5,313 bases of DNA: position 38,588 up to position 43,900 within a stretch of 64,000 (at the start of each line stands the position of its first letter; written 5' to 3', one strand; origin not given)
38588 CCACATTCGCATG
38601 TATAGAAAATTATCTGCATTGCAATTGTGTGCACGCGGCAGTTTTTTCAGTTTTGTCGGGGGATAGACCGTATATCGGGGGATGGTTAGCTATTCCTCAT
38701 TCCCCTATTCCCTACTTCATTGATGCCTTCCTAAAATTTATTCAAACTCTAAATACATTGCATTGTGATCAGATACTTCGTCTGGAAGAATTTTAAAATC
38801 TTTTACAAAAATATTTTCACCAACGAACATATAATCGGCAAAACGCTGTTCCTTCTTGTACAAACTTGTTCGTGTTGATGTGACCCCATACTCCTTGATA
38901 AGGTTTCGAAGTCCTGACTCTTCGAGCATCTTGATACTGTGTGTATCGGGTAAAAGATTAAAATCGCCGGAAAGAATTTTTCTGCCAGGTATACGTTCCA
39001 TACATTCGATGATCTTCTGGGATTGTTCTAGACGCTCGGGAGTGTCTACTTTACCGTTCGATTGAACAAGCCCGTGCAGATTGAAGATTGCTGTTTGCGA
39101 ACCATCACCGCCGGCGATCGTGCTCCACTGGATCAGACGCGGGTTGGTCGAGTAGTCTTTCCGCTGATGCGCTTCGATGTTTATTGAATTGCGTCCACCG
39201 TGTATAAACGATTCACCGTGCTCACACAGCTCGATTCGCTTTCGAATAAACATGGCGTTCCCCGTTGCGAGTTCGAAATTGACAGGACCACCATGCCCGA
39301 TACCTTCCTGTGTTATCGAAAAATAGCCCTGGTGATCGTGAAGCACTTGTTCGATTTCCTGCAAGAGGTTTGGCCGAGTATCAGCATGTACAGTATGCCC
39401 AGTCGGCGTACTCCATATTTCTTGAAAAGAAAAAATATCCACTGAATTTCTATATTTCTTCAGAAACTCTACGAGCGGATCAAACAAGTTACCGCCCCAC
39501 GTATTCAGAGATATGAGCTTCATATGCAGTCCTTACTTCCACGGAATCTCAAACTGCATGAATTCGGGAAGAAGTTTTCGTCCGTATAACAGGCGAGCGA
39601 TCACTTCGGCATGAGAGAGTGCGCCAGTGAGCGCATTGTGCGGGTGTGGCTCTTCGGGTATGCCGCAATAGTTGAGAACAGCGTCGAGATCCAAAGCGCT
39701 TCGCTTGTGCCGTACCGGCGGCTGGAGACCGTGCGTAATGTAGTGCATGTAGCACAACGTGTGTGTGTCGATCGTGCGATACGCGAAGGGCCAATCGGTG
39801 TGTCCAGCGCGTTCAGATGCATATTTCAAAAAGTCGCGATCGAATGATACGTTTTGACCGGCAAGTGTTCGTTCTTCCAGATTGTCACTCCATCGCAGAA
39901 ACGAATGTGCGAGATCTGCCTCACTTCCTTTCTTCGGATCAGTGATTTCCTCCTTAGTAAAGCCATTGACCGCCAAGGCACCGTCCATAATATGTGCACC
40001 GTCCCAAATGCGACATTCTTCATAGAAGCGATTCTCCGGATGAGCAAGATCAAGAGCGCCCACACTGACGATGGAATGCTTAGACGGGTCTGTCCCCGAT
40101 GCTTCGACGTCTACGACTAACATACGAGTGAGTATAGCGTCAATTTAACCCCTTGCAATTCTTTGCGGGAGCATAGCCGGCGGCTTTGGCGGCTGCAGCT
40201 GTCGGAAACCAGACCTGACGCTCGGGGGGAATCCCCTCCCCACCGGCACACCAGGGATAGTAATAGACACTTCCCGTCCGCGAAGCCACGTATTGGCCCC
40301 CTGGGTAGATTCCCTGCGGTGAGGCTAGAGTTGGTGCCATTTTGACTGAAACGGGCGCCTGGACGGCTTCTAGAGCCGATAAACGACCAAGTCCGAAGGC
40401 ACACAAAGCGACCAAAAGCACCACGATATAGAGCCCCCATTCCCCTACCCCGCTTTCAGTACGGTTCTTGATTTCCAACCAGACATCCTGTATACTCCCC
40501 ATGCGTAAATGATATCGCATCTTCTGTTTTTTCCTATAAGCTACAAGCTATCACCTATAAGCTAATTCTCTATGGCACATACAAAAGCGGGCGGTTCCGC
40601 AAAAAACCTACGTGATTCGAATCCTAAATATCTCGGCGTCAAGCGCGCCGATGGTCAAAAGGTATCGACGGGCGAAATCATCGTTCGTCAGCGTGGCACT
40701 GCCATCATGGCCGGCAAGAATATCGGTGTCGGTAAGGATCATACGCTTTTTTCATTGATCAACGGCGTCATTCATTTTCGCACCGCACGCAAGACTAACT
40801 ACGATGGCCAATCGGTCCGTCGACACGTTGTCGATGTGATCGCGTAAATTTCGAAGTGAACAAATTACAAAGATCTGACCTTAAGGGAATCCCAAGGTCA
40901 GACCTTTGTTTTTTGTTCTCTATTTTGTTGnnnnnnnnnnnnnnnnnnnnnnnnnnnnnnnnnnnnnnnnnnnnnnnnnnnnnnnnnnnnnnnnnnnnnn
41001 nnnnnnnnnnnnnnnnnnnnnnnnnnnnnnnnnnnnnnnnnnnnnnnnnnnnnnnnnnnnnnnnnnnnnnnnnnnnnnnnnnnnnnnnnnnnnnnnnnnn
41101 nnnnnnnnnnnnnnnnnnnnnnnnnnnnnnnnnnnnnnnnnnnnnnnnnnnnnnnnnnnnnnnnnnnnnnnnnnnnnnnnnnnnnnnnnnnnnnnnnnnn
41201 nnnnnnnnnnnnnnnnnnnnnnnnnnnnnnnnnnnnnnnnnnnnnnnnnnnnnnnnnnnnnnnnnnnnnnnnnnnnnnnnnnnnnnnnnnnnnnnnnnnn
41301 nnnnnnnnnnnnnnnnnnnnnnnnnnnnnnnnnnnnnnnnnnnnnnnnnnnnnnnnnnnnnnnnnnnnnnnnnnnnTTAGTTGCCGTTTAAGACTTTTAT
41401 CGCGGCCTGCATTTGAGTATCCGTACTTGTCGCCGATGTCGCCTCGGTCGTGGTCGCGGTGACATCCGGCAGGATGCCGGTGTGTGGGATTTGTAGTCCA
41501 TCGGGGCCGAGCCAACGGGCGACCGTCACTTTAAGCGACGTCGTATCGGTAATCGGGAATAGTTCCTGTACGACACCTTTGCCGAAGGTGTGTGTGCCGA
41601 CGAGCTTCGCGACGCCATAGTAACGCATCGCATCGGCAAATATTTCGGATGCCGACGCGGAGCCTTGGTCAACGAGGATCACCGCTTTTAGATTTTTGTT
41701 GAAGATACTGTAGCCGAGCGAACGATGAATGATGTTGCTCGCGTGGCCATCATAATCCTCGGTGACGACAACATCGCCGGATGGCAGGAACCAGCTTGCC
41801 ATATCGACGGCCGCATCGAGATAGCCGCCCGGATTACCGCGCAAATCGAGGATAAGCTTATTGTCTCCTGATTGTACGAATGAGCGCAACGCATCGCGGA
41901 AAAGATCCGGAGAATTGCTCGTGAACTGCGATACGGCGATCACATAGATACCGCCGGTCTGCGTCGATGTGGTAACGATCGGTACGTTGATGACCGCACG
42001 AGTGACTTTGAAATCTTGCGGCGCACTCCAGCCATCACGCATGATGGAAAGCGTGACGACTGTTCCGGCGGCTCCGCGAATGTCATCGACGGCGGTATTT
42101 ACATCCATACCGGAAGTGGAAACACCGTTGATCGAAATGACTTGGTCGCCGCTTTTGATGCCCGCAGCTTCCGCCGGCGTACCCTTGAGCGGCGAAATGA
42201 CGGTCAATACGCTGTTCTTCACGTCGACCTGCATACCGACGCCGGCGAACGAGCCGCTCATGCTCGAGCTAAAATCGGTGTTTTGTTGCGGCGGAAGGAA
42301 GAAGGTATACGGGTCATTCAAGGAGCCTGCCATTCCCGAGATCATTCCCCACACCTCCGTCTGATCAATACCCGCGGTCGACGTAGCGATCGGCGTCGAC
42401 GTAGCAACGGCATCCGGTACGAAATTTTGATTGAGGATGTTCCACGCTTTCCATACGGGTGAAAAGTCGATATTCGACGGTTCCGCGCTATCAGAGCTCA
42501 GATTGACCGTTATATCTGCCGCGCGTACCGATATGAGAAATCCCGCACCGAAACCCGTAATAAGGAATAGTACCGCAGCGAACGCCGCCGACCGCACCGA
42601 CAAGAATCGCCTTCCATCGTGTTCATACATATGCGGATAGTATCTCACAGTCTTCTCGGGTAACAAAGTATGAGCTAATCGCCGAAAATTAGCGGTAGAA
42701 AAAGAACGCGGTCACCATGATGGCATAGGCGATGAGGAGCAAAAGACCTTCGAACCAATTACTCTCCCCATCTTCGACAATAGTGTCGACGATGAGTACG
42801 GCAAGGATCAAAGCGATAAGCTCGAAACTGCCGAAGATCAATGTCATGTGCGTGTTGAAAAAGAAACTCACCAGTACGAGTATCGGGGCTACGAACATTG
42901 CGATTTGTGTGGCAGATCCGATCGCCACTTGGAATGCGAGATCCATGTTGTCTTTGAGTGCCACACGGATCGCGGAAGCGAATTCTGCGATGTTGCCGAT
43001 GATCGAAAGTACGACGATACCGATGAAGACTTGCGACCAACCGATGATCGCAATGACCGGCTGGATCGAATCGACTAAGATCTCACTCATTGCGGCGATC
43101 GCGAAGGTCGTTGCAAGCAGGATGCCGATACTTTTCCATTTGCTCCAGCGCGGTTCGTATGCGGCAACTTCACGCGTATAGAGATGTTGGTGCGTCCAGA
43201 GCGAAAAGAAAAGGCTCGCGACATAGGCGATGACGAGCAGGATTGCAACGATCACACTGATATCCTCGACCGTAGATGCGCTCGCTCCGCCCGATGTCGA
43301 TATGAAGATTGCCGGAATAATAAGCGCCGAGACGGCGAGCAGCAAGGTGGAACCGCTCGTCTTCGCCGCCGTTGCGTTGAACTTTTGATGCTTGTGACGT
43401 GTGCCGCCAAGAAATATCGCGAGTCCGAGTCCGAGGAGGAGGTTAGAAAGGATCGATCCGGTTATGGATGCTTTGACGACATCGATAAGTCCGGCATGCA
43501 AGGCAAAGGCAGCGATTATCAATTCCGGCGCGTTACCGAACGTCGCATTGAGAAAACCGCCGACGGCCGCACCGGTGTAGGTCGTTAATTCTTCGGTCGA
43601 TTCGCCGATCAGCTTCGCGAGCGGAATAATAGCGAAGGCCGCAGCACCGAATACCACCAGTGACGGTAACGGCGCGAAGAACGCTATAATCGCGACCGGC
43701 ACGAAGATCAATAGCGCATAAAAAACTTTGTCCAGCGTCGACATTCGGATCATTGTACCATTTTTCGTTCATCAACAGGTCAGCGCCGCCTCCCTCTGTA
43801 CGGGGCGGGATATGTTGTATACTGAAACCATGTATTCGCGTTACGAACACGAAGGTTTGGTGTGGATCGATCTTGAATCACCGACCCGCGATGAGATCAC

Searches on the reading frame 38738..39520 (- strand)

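Call 40: search_protein_families(library=pfam, proteins=[window:38738-39520:-], max_evalue=0.0001)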
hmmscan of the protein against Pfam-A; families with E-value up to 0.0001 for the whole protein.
window:38738-39520:- (260 aa): 1 family
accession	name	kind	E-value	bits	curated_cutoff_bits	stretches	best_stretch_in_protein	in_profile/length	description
PF03372.29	Exo_endo_phos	-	1e-10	42.2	24.5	1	4-252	2-225/225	Endonuclease/Exonuclease/phosphatase family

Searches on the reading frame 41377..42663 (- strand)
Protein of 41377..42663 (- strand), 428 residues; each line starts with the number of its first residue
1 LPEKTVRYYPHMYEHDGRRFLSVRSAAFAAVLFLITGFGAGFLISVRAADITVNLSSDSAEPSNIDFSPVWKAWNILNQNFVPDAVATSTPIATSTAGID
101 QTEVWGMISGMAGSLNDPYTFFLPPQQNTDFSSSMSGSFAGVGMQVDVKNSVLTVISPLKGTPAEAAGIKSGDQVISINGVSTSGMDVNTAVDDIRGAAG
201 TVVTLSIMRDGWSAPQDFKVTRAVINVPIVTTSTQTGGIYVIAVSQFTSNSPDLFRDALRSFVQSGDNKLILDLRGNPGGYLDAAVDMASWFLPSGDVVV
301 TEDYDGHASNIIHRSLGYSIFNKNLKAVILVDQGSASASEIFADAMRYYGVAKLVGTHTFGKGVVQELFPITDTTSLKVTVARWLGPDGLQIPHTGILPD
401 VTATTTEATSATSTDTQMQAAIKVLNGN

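Call 40: search_protein_families(library=pfam, proteins=[window:41377-42663:-], max_evalue=0.0001)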
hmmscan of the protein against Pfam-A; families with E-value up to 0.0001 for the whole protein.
window:41377-42663:- (428 aa): 4 families
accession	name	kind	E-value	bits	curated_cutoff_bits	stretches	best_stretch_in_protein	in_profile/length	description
PF03572.23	Peptidase_S41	-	1.5e-43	148.7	24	1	241-402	4-164/165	Peptidase family S41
PF00595.29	PDZ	-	3e-13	50.4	23.2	1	139-208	11-81/81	PDZ domain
PF17820.7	PDZ_6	-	2.1e-10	40.6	27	1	156-207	3-52/54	PDZ domain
PF13180.12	PDZ_2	-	9.8e-09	35.8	27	1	142-211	3-71/80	PDZ domain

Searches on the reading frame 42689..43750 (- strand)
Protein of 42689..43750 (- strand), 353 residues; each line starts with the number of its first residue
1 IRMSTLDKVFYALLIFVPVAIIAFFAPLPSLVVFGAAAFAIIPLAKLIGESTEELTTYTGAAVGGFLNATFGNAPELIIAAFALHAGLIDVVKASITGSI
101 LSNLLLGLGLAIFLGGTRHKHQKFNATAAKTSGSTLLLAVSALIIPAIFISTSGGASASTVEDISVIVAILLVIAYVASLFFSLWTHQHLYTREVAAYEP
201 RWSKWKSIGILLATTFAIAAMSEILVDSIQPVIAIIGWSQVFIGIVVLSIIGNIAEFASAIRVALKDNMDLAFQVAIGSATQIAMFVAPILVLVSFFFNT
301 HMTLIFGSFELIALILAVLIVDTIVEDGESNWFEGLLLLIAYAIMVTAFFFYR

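Call 41: search_protein_families(library=pfam, proteins=[window:42689-43750:-], max_evalue=0.0001)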
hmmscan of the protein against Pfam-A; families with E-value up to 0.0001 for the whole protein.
window:42689-43750:- (353 aa): 1 family
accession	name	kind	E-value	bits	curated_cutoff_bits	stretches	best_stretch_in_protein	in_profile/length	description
PF01699.29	Na_Ca_ex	-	6.1e-38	130.6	24.9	2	207-350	2-150/151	Sodium/calcium exchanger protein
